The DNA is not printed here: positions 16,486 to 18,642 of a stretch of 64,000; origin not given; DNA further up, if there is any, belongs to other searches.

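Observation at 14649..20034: Operon of membrane protein, B12-binding-domain protein and AsnB homologue with Cys1 replaced by Gly, downstream of an opine-dehydrogenase-family gene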

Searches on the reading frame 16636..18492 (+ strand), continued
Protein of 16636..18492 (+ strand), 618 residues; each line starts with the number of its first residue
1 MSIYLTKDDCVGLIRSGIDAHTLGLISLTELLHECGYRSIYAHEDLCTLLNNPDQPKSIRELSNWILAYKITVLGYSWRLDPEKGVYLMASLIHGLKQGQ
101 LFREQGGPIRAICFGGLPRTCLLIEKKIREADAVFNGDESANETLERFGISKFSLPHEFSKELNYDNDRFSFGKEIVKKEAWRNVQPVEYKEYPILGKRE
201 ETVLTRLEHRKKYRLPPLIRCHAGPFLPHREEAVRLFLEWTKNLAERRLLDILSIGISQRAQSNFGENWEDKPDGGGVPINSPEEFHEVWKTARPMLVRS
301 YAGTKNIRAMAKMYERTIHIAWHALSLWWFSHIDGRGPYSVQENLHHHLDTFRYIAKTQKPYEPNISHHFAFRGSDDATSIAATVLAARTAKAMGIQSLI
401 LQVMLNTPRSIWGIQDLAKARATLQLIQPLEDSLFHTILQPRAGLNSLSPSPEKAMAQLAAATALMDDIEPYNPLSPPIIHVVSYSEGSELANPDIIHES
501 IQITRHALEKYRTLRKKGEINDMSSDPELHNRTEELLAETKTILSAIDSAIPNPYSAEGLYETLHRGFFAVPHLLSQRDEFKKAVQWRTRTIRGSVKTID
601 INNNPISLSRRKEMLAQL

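Call 55: search_protein_families(library=pfam, proteins=[L056:12070-12519:+, L056:12605-12979:+, L041:4337-5671:+, L041:5742-6974:+, L080:11680-12597:+, L080:12679-13329:+, L069:2679-3242:+, L069:3256-4137:+, L069:4177-4797:+, L073:12066-13823:+], max_evalue=0.0001)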
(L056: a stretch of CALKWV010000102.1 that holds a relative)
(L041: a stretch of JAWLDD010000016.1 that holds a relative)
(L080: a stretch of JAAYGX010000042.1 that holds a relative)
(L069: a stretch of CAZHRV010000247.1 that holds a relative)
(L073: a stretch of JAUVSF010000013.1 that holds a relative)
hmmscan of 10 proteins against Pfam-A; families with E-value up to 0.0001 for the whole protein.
L056:12070-12519:+ (149 aa): 0 families

L056:12605-12979:+ (124 aa): 1 family
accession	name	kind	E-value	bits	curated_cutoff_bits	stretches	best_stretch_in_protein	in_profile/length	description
PF20092.4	DUF6483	-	1.3e-40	139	24.1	1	1-116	1-119/119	Family of unknown function (DUF6483)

L041:4337-5671:+ (444 aa): 2 families
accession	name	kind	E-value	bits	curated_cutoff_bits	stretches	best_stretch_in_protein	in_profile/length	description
PF19289.4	PmbA_TldD_3rd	-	2e-50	171.5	22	1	212-443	1-218/220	PmbA/TldA metallopeptidase C-terminal domain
PF01523.21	PmbA_TldD_1st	-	3.1e-11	43.7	20.9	1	10-72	1-65/65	PmbA/TldA metallopeptidase domain 1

L041:5742-6974:+ (410 aa): 1 family
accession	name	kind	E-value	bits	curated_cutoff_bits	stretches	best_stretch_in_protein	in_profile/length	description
PF19289.4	PmbA_TldD_3rd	-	1.3e-18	67.4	22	1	208-380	18-191/220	PmbA/TldA metallopeptidase C-terminal domain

L080:11680-12597:+ (305 aa): 1 family
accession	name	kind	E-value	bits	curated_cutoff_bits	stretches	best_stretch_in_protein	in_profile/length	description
PF04960.20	Glutaminase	-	5.4e-103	344.6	27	1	20-304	1-286/286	Glutaminase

L080:12679-13329:+ (216 aa): 1 family
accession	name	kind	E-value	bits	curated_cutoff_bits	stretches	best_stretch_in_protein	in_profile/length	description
PF07238.19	PilZ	-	1.3e-12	48.4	22.5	1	103-202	2-101/102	PilZ domain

L069:2679-3242:+ (187 aa): 2 families
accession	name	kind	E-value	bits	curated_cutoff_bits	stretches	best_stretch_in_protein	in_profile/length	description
PF04191.18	PEMT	-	1.5e-08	35.5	25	1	69-165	4-102/105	Phospholipid methyltransferase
PF07298.16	NnrU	-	1.1e-05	25.6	24.7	1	58-156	62-145/188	NnrU protein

L069:3256-4137:+ (293 aa): 1 family
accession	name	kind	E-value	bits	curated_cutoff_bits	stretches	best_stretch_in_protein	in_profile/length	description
PF04072.20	LCM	-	2.3e-35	122.6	22.3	1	63-194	56-186/187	Leucine carboxyl methyltransferase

L069:4177-4797:+ (206 aa): 7 families
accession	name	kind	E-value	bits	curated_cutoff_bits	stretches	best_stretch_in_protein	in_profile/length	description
PF08241.18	Methyltransf_11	-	3e-19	69.9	21.2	1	44-137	1-95/95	Methyltransferase domain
PF13847.12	Methyltransf_31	-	1.1e-16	61.3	27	1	38-153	2-131/145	Methyltransferase domain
PF13649.12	Methyltransf_25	-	2.4e-15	57.4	27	1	44-133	2-97/97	Methyltransferase domain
PF08242.18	Methyltransf_12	-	2.3e-12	47.9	30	1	44-135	1-98/98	Methyltransferase domain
PF13489.12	Methyltransf_23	-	5e-10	39.8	27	1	33-151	16-131/164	Methyltransferase domain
PF07021.18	MetW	-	1.9e-08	34.6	21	1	30-124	4-97/193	Methionine biosynthesis protein MetW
PF01209.24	Ubie_methyltran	-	1.7e-06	28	20.1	1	37-150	45-162/233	ubiE/COQ5 methyltransferase family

L073:12066-13823:+ (585 aa): 2 families
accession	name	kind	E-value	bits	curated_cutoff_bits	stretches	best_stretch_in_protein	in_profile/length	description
PF02518.31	HATPase_c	-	1.9e-28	99.6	26.4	1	477-580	4-109/111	Histidine kinase-, DNA gyrase B-, and HSP90-like ATPase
PF02743.24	dCache_1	-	5.1e-14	52.8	45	1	77-293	5-239/240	Cache domain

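Call 56: search_protein_representatives(alignment_id=A1)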
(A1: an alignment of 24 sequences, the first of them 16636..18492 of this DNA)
Query: 24 sequences, 623 profile positions. Proteins with E-value up to 0.001 (for the whole library): 571; up to 1e-10: 400; up to 1e-30: 189. The best 150 are listed.
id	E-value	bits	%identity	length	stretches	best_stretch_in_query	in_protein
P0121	1.8e-283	957.9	-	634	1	3-618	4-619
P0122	2.7e-283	957.3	-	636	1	8-614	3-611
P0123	1.1e-272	922.3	-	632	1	7-617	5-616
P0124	2.7e-247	838.3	-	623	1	2-615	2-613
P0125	7.3e-246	833.6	-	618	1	6-602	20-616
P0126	9.2e-236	800.3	-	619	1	7-618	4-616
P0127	1.1e-230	783.5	-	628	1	6-618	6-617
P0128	8.9e-206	701.2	-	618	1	10-618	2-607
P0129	1.5e-194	664.2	-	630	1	11-620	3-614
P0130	4.7e-192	655.9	-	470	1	164-616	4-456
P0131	1.6e-191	654.1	-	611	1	10-618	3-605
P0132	2.6e-189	646.8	-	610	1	8-616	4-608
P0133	5.8e-180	615.9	-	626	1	1-618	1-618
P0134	1.0e-179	615.1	-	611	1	10-616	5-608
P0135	5.5e-170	583.0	-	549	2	12-388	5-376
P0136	3.8e-169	580.2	-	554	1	242-617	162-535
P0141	2.6e-132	458.5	-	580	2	281-570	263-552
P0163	6.6e-74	265.6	-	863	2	215-576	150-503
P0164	1.0e-73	264.9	-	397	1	408-617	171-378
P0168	5.4e-71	256.0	-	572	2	238-612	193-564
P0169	1.9e-70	254.1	-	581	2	190-597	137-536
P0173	1.8e-68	247.6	-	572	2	213-620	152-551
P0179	1.1e-64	235.2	-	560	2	213-618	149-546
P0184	3.3e-62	226.9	-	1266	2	57-544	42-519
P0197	1.2e-55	205.3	-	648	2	216-549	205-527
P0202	3.3e-54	200.5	-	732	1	213-616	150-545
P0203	4.9e-54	199.9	-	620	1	56-549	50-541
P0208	6.5e-53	196.2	-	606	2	219-557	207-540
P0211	1.4e-52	195.2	-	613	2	215-615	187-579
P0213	2.2e-52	194.5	-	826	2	197-541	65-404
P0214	1.1e-51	192.1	-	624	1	59-618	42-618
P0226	3.8e-48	180.5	-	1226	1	199-513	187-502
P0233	2.7e-46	174.4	-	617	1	72-547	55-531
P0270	4.0e-37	144.1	-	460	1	1-109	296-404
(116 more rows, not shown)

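Call 57: search_protein_families(library=pfam, proteins=[P0168, P0173, P0179, P0203, P0214, P0163, P0184, P0226, P0202, P0213], max_evalue=0.001)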
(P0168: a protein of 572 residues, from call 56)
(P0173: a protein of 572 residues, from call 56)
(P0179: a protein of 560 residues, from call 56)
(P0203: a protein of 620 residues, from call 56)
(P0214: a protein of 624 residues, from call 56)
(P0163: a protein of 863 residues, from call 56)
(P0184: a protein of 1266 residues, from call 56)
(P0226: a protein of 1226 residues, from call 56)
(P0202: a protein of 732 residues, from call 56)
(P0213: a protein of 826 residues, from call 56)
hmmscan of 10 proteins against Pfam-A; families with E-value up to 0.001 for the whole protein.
P0168 (572 aa): 1 family
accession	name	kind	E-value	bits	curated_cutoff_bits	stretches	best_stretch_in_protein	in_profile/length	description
PF02310.24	B12-binding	-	0.00011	22.5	32.1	1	16-127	3-113/121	B12 binding domain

P0173 (572 aa): 0 families

P0179 (560 aa): 1 family
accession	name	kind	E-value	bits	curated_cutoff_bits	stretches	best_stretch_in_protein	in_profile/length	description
PF02310.24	B12-binding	-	6.1e-08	33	32.1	1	6-118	3-116/121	B12 binding domain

P0203 (620 aa): 0 families

P0214 (624 aa): 1 family
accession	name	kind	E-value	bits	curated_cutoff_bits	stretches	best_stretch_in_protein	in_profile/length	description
PF02310.24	B12-binding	-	1.3e-06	28.6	32.1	1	4-65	2-63/121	B12 binding domain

P0163 (863 aa): 4 families
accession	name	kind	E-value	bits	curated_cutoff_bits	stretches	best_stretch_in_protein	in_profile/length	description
PF02955.21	GSH-S_ATP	-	1.1e-15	57.9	23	1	705-839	33-170/175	Prokaryotic glutathione synthetase, ATP-grasp domain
PF08443.16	RimK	-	6.4e-09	36.1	21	1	739-851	70-184/188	RimK-like ATP-grasp domain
PF06368.17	Met_asp_mut_E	-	1.5e-06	27.5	26.6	1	153-517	21-383/441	Methylaspartate mutase E chain (MutE)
PF02310.24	B12-binding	-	1.8e-06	28.2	32.1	1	6-103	2-97/121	B12 binding domain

P0184 (1266 aa): 2 families
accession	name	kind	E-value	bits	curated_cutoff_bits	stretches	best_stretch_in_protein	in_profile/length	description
PF13941.12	MutL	-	2.4e-82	277.5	27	2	679-1009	1-299/450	MutL protein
PF05378.19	Hydant_A_N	-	0.00032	20.9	25.2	0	682-735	4-57/176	Hydantoinase/oxoprolinase N-terminal region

P0226 (1226 aa): 2 families
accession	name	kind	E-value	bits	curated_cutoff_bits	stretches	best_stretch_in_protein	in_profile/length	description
PF13941.12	MutL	-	7.2e-76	256.2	27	1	706-1220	1-450/450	MutL protein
PF02310.24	B12-binding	-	1.1e-05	25.7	32.1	1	13-74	2-61/121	B12 binding domain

P0202 (732 aa): 2 families
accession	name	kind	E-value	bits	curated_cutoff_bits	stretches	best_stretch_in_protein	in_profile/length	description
PF02310.24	B12-binding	-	7.4e-07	29.5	32.1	1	2-67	2-67/121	B12 binding domain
PF08291.16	Peptidase_M15_3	-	0.00052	20.6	23.2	0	603-679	27-102/108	Peptidase M15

P0213 (826 aa): 1 family
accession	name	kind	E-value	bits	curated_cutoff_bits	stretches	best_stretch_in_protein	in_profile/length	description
PF13941.12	MutL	-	1.7e-55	189.1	27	1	568-810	1-218/450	MutL protein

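Call 58: search_solved_structures(query=P0163, max_evalue=1, show_alignments=2)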
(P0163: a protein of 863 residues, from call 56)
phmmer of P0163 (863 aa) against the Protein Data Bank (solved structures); distinct sequences matched with E-value up to 1: 9.
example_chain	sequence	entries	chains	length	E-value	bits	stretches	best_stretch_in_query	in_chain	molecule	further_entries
7qys_A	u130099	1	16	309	5e-07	31.6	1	735-853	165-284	Probable alpha-L-glutamate ligase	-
1gsa_A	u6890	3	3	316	2.6e-06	29.2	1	707-831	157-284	GLUTATHIONE SYNTHETASE | GLUTATHIONE BIOSYNTHETIC LIGASE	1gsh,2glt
7qyr_A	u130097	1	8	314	4.4e-05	25.1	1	735-852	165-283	Probable alpha-L-glutamate ligase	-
5zct_A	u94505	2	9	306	0.00015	23.4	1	738-840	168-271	Ribosomal protein S6--L-glutamate ligase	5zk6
4iwx_A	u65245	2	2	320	0.00017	23.2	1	738-840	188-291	Ribosomal protein S6 modification protein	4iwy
4jgi_A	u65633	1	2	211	0.0029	19.1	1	4-99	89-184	Putative uncharacterized protein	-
1glv_A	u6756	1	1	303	0.057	14.9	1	707-778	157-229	GLUTATHIONE SYNTHASE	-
8jbs_A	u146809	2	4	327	0.73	11.2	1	7-125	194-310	Putative cobalamin binding protein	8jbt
9cbo_A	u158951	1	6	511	0.88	10.9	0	8-114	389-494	Methionine synthase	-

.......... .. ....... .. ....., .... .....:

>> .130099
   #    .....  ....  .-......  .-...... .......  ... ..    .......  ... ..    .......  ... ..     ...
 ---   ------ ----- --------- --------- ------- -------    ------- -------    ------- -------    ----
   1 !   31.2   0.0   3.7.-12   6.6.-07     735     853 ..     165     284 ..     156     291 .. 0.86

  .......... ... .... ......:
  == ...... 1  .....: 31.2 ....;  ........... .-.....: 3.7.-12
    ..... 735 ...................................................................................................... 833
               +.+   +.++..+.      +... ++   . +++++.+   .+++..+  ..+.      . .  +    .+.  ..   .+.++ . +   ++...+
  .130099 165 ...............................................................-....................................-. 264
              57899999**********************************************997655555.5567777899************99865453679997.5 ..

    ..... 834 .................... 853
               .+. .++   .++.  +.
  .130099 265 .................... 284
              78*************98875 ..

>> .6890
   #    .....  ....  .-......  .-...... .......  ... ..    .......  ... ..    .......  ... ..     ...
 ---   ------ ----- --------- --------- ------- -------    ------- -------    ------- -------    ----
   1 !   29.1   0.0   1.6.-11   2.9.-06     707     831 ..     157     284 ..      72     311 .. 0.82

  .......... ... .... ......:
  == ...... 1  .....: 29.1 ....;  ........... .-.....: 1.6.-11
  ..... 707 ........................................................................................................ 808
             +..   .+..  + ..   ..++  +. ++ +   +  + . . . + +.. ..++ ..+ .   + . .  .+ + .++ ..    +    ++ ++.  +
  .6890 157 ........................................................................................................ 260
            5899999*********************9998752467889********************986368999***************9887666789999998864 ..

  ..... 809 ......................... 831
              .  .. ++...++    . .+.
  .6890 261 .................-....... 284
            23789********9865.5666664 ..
